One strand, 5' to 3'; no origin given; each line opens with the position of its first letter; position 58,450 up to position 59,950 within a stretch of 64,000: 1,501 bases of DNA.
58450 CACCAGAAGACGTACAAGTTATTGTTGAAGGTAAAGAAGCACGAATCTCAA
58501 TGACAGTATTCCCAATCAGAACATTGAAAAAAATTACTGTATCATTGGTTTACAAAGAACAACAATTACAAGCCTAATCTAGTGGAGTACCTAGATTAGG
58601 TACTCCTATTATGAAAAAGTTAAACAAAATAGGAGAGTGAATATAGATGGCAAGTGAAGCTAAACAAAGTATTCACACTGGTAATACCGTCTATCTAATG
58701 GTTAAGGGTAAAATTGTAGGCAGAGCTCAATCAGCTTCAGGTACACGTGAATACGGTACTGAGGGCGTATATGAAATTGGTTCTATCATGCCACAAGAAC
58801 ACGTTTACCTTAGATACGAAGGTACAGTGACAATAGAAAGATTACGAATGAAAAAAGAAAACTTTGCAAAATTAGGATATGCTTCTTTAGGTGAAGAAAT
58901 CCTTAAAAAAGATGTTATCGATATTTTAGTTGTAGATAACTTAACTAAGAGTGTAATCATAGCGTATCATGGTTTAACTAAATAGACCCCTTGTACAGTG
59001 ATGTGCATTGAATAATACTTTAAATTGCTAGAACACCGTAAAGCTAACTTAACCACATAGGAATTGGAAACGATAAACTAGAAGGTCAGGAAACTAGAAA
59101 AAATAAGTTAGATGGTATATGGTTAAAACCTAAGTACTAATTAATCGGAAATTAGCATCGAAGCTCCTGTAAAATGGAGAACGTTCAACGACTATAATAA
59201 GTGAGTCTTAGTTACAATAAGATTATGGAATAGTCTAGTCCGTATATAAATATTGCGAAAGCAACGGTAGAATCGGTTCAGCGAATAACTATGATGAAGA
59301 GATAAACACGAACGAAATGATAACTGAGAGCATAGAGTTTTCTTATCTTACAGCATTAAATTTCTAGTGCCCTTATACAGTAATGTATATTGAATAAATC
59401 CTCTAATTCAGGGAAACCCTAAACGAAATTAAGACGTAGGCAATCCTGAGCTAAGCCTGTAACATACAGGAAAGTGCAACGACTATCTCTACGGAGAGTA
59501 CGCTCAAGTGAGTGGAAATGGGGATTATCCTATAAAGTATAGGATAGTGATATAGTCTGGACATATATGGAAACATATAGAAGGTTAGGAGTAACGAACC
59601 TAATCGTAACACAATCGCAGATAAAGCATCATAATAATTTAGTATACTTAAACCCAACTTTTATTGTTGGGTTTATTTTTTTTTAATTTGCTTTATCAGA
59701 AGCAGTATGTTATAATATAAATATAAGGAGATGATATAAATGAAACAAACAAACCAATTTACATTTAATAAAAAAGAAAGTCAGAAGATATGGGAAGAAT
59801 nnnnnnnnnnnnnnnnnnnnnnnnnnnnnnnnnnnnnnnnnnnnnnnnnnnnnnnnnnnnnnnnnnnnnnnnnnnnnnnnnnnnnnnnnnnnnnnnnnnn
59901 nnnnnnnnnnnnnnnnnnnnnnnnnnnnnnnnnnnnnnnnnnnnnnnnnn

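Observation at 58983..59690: Two tandem ORF-less group-I-like ribozyme cores lie directly after the tail tube stop codon, each starting with the same 30-nt motif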

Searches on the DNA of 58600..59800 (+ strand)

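Call 4: search_rna_families(source=window, start=58600, end=59800, threshold=evalue, max_evalue=10, show_alignments=5)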
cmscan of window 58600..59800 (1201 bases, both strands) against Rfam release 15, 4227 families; matches with E-value up to 10: 9.
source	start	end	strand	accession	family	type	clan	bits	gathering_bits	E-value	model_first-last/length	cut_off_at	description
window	59347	59580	+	RF00028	Intron_gpI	Intron;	-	95.5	50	4.5e-25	1-253/253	no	Group I catalytic intron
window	58965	59257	+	RF00028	Intron_gpI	Intron;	-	33.2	50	2.1e-06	1-253/253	no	Group I catalytic intron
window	59595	59683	+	RF01772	rnk_pseudo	Cis-reg; leader;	-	20.1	55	1.3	1-108/108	no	Pseudomonas rnk leader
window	59616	59684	+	RF01770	rimP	Cis-reg; leader;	-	19.7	47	2.4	1-102/102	no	Gammaprotebacteria rimP leader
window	59621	59679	-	RF02589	Spy779816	Gene; sRNA;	-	19.2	67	3.5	1-88/88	no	S. pyogenes small RNA 779816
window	59493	59546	+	RF00215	Tombus_3_III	Cis-reg;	-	18.8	35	0.55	1-70/70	no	Tombus virus defective interfering (DI) RNA region 3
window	59211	59261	+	RF01319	CRISPR-DR6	Gene; CRISPR;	-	16.3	39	4.1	1-30/30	no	CRISPR RNA direct repeat element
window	59643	59707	+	RF02716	sno_ncR3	Gene; snRNA; snoRNA; CD-box;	-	15.9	88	3.1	1-75/75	no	Small nucleolar RNA ncR3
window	59591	59704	+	RF02634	EF3314_EF3315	Gene; sRNA;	-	15.4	100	0.99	1-141/141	no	Enterococcus sRNA EF3314_EF3315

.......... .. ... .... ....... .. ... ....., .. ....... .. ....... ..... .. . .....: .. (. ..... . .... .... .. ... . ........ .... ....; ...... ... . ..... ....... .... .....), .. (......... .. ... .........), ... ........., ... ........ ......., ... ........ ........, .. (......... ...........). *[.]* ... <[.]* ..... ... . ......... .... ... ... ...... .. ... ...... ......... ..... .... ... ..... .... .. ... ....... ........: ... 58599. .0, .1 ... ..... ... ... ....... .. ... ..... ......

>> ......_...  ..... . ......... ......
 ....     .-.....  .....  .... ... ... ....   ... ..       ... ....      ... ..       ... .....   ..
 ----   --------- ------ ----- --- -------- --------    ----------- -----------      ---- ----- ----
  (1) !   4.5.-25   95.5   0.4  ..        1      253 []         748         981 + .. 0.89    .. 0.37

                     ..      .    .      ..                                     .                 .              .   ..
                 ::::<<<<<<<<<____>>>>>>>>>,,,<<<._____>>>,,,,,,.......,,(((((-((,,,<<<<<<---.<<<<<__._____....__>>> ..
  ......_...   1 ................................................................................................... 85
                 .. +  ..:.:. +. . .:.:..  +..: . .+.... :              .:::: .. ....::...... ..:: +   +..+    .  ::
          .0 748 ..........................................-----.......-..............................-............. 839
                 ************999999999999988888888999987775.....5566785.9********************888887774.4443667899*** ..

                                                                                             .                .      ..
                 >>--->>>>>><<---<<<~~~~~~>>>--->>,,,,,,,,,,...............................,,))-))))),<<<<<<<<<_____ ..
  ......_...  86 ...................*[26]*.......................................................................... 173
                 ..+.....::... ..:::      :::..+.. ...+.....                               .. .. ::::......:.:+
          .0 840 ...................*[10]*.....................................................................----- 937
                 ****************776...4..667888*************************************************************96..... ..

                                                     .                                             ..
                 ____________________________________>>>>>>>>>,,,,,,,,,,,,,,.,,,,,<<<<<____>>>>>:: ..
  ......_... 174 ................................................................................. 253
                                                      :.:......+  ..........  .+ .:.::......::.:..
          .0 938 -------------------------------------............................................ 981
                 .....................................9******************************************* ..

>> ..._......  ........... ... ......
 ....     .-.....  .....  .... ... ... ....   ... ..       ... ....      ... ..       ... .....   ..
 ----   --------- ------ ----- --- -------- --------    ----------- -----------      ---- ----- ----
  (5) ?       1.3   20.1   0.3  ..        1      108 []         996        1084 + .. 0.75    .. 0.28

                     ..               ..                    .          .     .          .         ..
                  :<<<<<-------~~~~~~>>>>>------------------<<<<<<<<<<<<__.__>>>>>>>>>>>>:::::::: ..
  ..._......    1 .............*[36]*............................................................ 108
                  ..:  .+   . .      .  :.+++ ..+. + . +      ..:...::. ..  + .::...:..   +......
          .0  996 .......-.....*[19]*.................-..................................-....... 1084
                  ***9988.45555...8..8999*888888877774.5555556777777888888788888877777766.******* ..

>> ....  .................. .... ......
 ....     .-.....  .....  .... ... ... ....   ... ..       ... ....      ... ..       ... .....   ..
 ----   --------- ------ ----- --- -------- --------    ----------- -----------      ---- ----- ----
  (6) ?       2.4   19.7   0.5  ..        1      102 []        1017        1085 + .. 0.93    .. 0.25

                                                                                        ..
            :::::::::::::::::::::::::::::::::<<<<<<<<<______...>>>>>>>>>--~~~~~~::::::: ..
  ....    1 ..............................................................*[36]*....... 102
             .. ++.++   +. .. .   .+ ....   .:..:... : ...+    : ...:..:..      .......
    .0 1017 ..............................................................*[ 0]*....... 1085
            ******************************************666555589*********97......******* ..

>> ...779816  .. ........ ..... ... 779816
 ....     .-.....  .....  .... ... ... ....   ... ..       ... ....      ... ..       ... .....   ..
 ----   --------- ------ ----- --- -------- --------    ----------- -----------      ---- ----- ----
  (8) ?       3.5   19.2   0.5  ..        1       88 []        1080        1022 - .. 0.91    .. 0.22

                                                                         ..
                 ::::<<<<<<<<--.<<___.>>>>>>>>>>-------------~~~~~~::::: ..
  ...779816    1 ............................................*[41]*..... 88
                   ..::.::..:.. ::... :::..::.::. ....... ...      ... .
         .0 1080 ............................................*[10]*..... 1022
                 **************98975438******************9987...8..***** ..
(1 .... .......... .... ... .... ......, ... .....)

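Call 5: search_dna_similar(query=window:58600-59800:+, collection=phages, mode=near, max_rows=30)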
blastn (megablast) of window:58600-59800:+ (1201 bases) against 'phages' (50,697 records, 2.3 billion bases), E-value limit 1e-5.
Records with a match: 205; places in all: 272; records where one place covers at least 80% of the query: 5.
Best place of each record, by identity: 95-99% 10; 90-95% 4; 80-90% 99; 60-80% 92.
By first word of the organism name: Staphylococcus 123; Listeria 55; Bacillus 20; Serratia 3; Silviavirus 1; Twortvirus 1; Xanthomonas 1; Pectobacterium 1.
By host as written in the record: Listeria monocytogenes 44; Staphylococcus aureus 36; Staphylococcus sp. 14; - 10; Staphylococcus xylosus M1997-2/10 7; Staphylococcus carnosus TM300 6; Staphylococcus epidermidis F12 6; Staphylococcus epidermidis 5; and 56 more.
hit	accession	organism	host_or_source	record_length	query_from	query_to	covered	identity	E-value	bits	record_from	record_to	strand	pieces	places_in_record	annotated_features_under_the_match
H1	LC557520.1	Staphylococcus phage vB_SsapH-Golestan101-M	Staphylococcus saprophyticus 101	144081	1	1201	100%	98.2%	0e+0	2097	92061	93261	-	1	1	tail tube protein | hypothetical protein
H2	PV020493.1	Staphylococcus phage RSM-J51Sa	-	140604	1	1201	100%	97.8%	0e+0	2069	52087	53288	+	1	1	record has no annotation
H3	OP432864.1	Staphylococcus phage SapYZU04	Staphylococcus aureus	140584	29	1144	89%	81.5%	3e-164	849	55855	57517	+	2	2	capsid protein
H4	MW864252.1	Staphylococcus phage SAPYZU_15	Staphylococcus aureus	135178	29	1144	89%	81.5%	3e-164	849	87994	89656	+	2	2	capsid protein | major capsid protein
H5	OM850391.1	Staphylococcus phage O1-102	Staphylococcus aureus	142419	31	1028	79%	84.8%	0e+0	939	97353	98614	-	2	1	record has no annotation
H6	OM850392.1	Staphylococcus phage B2-102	Staphylococcus aureus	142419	31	1028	79%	84.8%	0e+0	939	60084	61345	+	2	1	record has no annotation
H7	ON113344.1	Staphylococcus phage T2-102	Staphylococcus aureus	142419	31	1028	79%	84.8%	0e+0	939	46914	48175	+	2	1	record has no annotation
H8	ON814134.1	Staphylococcus phage vB_SauM-V1SA19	Staphylococcus aureus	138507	29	1028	79%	83.5%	6e-166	873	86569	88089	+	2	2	hypothetical protein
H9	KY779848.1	Staphylococcus phage qdsa001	Staphylococcus aureus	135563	29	1028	79%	83.3%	1e-162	862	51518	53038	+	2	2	capsid protein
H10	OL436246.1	Staphylococcus phage vB_SauM-HM01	Staphylococcus aureus ATCC 12598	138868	29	1028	79%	83.3%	1e-162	862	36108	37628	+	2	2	tail tube protein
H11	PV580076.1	Staphylococcus phage SAP_01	Staphylococcus aureus KCTC 1621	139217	29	1028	79%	83.3%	1e-162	862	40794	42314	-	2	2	capsid protein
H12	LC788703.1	Staphylococcus phage phiRNIID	sewage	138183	29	1028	79%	83.2%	1e-162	862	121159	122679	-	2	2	virion structural protein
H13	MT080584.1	Staphylococcus phage vB_SauM_EW15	Staphylococcus carnosus TM300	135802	29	1016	82%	77.7%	1e-157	562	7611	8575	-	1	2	record has no annotation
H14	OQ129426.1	Staphylococcus phage vB_SauM_JDF86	Staphylococcus aureus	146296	1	1046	62%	95.0%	6e-176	1167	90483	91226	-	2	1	putative tail tube protein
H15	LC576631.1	Staphylococcus phage vB_SauH_DELF3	Staphylococcus aureus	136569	168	1028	68%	81.3%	5e-97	644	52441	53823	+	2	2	tail tube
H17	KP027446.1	Staphylococcus phage phiIPLA-RODI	Staphylococcus sp.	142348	31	699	56%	84.5%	0e+0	654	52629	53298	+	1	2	tail tube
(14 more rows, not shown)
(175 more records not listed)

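Call 6: get_annotated_region(hit=H14, flank=2500)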
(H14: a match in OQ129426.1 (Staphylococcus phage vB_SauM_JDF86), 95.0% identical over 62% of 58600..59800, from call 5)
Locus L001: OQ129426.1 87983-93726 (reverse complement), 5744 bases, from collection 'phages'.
description: Staphylococcus phage vB_SauM_JDF86, complete genome.
organism: Staphylococcus phage vB_SauM_JDF86 (NCBI taxid 3038179)
taxonomy: Viruses; Duplodnaviria; Heunggongvirae; Uroviricota; Caudoviricetes; Herelleviridae; Twortvirinae; Baoshanvirus
host: Staphylococcus aureus; source: sewage; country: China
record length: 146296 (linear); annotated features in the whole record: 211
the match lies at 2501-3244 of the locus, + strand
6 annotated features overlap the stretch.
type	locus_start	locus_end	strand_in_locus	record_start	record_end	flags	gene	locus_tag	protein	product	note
CDS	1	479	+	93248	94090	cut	-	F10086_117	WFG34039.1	hypothetical protein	hypothetical protein pSco10_106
CDS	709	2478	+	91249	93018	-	-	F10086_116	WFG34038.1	hypothetical protein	hypothetical protein pSco10_104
CDS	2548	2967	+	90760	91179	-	-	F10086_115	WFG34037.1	putative tail tube protein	-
CDS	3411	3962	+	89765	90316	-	-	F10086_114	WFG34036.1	hypothetical protein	hypothetical protein vB_SscM-1_107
CDS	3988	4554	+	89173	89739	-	-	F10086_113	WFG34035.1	tail protein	-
CDS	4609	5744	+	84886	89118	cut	-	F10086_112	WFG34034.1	tail lysin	-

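Call 7: get_annotated_region(hit=H1, flank=2500)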
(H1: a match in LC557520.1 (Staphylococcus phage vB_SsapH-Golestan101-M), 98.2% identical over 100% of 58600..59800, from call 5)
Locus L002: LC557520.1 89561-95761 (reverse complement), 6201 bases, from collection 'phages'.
description: Staphylococcus phage vB_SsapH-Golestan101-M DNA, complete genome.
organism: Staphylococcus phage vB_SsapH-Golestan101-M (NCBI taxid 2741341)
taxonomy: Viruses; Duplodnaviria; Heunggongvirae; Uroviricota; Caudoviricetes; Herelleviridae; Twortvirinae; Baoshanvirus
host: Staphylococcus saprophyticus 101; source: -; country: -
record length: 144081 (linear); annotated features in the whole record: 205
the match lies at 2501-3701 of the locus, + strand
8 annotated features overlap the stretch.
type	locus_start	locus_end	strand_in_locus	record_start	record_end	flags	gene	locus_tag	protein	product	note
CDS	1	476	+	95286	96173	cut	-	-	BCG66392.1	hypothetical protein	Golestan132; ORF132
CDS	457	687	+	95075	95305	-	-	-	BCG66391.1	hypothetical protein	Golestan131; ORF131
CDS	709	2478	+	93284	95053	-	-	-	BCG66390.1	major tail sheath protein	Golestan130; ORF130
CDS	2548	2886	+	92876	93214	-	-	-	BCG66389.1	tail tube protein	Golestan129; ORF129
CDS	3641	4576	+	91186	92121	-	-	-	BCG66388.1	hypothetical protein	Golestan128; ORF128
CDS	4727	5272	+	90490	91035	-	-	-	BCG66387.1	hypothetical protein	Golestan127; ORF127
CDS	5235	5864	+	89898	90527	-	-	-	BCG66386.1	tail morphgenetic protein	Golestan126; ORF126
CDS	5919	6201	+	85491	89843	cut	-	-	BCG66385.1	tail length tape-measure protein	Golestan125; ORF125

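Call 8: get_annotated_region(hit=H17, flank=2500)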
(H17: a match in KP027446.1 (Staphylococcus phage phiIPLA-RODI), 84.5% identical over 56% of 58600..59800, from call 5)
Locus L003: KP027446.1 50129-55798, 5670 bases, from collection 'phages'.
description: Staphylococcus phage phiIPLA-RODI, complete genome.
organism: Staphylococcus phage phiIPLA-RODI (NCBI taxid 1572703)
taxonomy: Viruses; Duplodnaviria; Heunggongvirae; Uroviricota; Caudoviricetes; Herelleviridae; Twortvirinae; Kayvirus; Kayvirus rodi
host: Staphylococcus sp.; source: -; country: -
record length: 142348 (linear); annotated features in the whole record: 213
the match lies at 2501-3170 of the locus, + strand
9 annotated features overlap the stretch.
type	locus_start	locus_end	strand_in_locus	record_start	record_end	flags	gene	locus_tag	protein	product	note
CDS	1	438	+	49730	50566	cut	-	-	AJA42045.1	hypothetical protein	-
CDS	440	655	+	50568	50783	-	-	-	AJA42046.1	hypothetical protein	-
CDS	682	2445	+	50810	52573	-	-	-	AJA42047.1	major tail sheath protein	-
CDS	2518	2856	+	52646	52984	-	-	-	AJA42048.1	tail tube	-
CDS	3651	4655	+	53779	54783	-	-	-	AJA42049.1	Ioh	-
CDS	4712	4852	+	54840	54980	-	-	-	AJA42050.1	hypothetical protein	-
CDS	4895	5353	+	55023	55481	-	-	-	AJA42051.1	hypothetical protein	-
CDS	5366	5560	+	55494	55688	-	-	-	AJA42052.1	hypothetical protein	-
CDS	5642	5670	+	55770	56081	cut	-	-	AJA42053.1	hypothetical protein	-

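Call 18: search_dna_similar(query=window:59357-59617:+, collection=phages, mode=distant, max_rows=60, rows=spread)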
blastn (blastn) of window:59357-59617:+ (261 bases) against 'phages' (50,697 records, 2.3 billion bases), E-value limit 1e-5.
Records with a match: 259; places in all: 437; records where one place covers at least 80% of the query: 113.
Best place of each record, by identity: 95-99% 6; 80-90% 69; 60-80% 184.
By first word of the organism name: Staphylococcus 154; Acinetobacter 15; Bacillus 13; Vibrio 11; Pseudomonas 10; Escherichia 10; Prevotella 9; Aeromonas 5; uncultured 4; Pseudoalteromonas 4; and 17 more.
By host as written in the record: - 35; Staphylococcus aureus 31; Staphylococcus carnosus TM300 14; Staphylococcus sp. 12; Prevotella sp. 9; Staphylococcus xylosus M1997-2/10 8; Pseudomonas syringae pv. porri LMG 28495 8; Escherichia coli 5; and 87 more.
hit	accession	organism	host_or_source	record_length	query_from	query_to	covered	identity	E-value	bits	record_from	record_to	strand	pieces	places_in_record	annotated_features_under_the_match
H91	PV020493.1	Staphylococcus phage RSM-J51Sa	-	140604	1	261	100%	98.9%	1e-125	454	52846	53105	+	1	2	record has no annotation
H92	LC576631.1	Staphylococcus phage vB_SauH_DELF3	Staphylococcus aureus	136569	8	259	97%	85.0%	8e-71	272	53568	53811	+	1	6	none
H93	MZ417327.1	Staphylococcus phage PG-2021_29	Staphylococcus epidermidis S414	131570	8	259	97%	85.0%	8e-71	272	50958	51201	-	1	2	record has no annotation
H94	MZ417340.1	Staphylococcus phage PG-2021_64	Staphylococcus succinus C6852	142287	8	259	97%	85.0%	8e-71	272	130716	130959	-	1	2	record has no annotation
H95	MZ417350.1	Staphylococcus phage PG-2021_8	Staphylococcus equorum C5824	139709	8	259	97%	85.0%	8e-71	272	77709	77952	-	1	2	record has no annotation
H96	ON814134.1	Staphylococcus phage vB_SauM-V1SA19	Staphylococcus aureus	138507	8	259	97%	85.0%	8e-71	272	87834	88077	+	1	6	none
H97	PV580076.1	Staphylococcus phage SAP_01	Staphylococcus aureus KCTC 1621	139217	8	259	97%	85.0%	8e-71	272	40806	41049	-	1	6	none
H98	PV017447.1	Staphylococcus phage CIFT_MFB_MRSA28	Staphylococcus aureus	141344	8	259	97%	84.2%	4e-68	263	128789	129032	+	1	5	Intron_gpI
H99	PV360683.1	Staphylococcus phage CIFT_MFB_MRSA16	Staphylococcus aureus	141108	8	259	97%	84.2%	4e-68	263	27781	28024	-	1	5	intron_gpI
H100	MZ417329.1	Staphylococcus phage PG-2021_31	Mammaliicoccus vitulinus C5817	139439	11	259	95%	82.7%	1e-61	241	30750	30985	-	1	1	record has no annotation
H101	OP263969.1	Staphylococcus phage Koomba-kaat_1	Staphylococcus aureus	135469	2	259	99%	79.3%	4e-49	200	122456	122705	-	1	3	none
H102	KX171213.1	Staphylococcus phage vB_SscM-2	Staphylococcus sp.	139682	11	259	95%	81.7%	9e-58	229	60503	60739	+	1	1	none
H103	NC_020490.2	Staphylococcus phage StB12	Staphylococcus hominis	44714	7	255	95%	72.8%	5e-29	133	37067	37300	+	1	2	none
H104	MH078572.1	Staphylococcus phage phiSA_BS1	Staphylococcus sp. ATCC 25923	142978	40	259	84%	76.0%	1e-29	135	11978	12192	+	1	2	none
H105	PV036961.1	Staphylococcus phage vB_SepS_E72m5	Staphylococcus epidermidis 1457 ...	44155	40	259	84%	75.0%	1e-30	138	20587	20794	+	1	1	cell wall hydrolase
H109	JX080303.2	Staphylococcus phage Fi200W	Staphylococcus aureus strain 6409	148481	20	253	90%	68.0%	5e-16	91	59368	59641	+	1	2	tmpA: TmpA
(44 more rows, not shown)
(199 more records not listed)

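Call 19: get_annotated_region(hit=H109, flank=2000)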
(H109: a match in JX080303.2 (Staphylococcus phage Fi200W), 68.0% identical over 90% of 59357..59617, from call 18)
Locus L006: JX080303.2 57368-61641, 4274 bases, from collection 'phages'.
description: Staphylococcus phage Fi200W, complete genome.
organism: Staphylococcus phage Fi200W (NCBI taxid 1195078)
taxonomy: Viruses; Duplodnaviria; Heunggongvirae; Uroviricota; Caudoviricetes; Herelleviridae; Twortvirinae; Kayvirus; Kayvirus G1
host: Staphylococcus aureus strain 6409; source: -; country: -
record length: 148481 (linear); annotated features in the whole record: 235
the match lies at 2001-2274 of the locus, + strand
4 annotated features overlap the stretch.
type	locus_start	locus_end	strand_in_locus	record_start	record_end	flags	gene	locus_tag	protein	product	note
CDS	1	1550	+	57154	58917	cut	tsp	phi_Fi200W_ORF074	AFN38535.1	Tsp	major tail sheath protein; similar to Staphylococcus phage G1 ORF011 (INSD Accession Number AY954969) and to ...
CDS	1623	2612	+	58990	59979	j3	tmpA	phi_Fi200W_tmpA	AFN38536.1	TmpA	tail morphogenetic protein A, tail tube protein; similar to Staphylococcus phage G1 ORF105 (INSD Accession Number ...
CDS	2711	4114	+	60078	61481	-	Ioh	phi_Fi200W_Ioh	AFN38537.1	Ioh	intron ORF; similar to Staphylococcus phage G1 ORF293 (INSD Accession Number AY954969)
CDS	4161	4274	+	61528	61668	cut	-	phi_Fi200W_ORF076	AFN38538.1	hypothetical protein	ORF076_B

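Call 20: get_annotated_region(hit=H98, flank=2500)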
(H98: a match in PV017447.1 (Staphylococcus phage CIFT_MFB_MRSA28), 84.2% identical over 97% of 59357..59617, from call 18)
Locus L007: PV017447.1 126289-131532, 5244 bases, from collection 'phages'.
description: Staphylococcus phage CIFT_MFB_MRSA28, complete genome.
organism: Staphylococcus phage CIFT_MFB_MRSA28 (NCBI taxid 3398203)
taxonomy: Viruses; Duplodnaviria; Heunggongvirae; Uroviricota; Caudoviricetes; Herelleviridae; Twortvirinae; Silviavirus
host: Staphylococcus aureus; source: sewage; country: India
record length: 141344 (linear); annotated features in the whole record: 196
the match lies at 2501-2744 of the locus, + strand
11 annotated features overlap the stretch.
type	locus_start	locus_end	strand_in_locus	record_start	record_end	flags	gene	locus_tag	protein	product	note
CDS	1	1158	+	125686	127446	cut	-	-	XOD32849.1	putative tail sheath protein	-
CDS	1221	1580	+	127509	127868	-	-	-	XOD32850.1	virion protein 5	-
ncRNA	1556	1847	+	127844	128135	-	-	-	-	Intron_gpI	-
ncRNA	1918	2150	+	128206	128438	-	-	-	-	Intron_gpI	-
ncRNA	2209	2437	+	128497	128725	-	-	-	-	Intron_gpI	-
ncRNA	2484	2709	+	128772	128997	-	-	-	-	Intron_gpI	-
CDS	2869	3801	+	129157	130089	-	-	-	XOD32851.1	hypothetical protein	-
CDS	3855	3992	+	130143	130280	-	-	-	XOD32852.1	hypothetical protein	-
CDS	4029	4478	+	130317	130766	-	-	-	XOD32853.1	hypothetical protein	-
CDS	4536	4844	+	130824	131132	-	-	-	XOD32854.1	hypothetical protein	-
CDS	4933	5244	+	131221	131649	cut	-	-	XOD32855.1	hypothetical protein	-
